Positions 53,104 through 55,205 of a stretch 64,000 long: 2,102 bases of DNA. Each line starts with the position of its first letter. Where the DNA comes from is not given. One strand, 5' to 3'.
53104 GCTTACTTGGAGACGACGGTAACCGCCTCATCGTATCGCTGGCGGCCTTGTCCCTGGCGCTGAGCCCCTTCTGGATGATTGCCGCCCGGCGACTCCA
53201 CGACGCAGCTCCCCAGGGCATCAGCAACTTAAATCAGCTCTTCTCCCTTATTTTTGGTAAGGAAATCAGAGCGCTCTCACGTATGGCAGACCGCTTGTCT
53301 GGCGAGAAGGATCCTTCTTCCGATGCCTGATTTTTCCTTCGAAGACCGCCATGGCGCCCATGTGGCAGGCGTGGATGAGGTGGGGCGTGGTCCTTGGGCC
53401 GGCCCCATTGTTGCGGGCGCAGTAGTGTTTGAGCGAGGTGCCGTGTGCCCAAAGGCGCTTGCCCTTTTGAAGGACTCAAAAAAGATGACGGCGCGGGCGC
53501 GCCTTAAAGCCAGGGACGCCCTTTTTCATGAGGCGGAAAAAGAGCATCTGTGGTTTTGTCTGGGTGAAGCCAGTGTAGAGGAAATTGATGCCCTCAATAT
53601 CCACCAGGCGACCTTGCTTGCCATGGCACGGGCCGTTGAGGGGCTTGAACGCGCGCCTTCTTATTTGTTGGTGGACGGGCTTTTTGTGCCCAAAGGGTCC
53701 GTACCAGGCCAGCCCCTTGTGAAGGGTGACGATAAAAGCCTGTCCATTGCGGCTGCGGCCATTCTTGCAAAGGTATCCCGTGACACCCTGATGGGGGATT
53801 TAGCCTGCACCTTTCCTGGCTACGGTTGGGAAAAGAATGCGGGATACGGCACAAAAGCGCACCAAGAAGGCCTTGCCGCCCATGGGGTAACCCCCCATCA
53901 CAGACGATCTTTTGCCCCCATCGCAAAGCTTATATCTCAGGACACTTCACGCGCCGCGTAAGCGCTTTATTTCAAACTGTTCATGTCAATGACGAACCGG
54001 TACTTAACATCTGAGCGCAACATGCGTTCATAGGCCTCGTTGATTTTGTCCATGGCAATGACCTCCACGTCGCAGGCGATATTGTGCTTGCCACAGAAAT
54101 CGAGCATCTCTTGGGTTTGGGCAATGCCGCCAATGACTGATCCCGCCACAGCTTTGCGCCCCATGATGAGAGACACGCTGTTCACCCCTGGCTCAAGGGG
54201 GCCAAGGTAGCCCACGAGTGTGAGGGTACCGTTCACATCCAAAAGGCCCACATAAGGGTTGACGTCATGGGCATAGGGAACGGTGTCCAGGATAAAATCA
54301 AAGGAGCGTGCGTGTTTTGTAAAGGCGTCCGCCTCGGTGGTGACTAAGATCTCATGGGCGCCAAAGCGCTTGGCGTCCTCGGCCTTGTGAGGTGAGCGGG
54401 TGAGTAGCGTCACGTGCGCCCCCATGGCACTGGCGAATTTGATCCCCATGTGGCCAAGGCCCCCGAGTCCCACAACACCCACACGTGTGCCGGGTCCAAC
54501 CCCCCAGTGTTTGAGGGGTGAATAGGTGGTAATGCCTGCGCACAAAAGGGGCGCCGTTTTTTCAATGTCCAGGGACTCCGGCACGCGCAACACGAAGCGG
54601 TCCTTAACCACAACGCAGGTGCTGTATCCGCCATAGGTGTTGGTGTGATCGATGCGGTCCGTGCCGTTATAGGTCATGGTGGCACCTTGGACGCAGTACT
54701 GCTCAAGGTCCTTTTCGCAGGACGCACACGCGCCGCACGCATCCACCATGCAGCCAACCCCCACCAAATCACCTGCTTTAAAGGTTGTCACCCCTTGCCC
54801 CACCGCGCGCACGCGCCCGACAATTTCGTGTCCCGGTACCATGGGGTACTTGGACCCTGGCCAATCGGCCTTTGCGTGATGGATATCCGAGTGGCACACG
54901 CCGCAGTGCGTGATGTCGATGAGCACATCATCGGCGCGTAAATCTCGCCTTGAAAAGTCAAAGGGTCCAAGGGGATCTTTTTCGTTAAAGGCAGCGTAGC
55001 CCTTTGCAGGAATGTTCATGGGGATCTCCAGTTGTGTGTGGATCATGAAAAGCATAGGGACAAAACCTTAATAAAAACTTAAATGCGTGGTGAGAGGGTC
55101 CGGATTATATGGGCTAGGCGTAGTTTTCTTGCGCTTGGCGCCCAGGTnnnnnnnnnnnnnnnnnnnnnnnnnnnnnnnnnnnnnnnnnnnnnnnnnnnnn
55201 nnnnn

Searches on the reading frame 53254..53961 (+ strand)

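Call 7: search_protein_families(library=pfam, proteins=[window:53254-53961:+], max_evalue=0.001)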
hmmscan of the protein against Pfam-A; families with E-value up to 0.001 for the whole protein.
window:53254-53961:+ (235 aa): 1 family
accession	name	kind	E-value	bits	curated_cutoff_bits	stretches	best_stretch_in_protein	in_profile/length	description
PF01351.25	RNase_HII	-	5.3e-36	124.8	25.8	1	38-221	1-197/199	Ribonuclease HII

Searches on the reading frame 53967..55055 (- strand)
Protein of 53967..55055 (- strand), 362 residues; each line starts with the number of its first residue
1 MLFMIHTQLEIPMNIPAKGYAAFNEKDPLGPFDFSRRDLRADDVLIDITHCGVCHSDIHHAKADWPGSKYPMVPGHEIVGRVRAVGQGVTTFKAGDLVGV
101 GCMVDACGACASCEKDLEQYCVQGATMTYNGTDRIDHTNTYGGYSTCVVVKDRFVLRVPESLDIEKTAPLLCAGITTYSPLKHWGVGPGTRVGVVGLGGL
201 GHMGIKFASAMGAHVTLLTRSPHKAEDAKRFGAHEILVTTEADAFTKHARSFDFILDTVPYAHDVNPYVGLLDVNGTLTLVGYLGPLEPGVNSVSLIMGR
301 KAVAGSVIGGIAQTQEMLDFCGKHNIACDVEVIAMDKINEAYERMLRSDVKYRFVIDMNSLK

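Call 7: search_protein_families(library=pfam, proteins=[window:53967-55055:-], max_evalue=0.001)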
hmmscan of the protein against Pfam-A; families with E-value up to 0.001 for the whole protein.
window:53967-55055:- (362 aa): 4 families
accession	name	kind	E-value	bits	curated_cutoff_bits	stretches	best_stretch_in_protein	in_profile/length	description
PF08240.17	ADH_N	-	7.1e-26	90.9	23.5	1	41-160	2-104/104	Alcohol dehydrogenase GroES-like domain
PF00107.32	ADH_zinc_N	-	4.4e-20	72.4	31.8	1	199-321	1-127/129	Zinc-binding dehydrogenase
PF01262.27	AlaDh_PNT_C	-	3e-05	24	23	1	190-259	29-100/214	Alanine dehydrogenase/PNT, C-terminal domain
PF02826.25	2-Hacid_dh_C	-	0.00018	21.4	25.1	1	189-234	36-81/178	D-isomer specific 2-hydroxyacid dehydrogenase, NAD binding domain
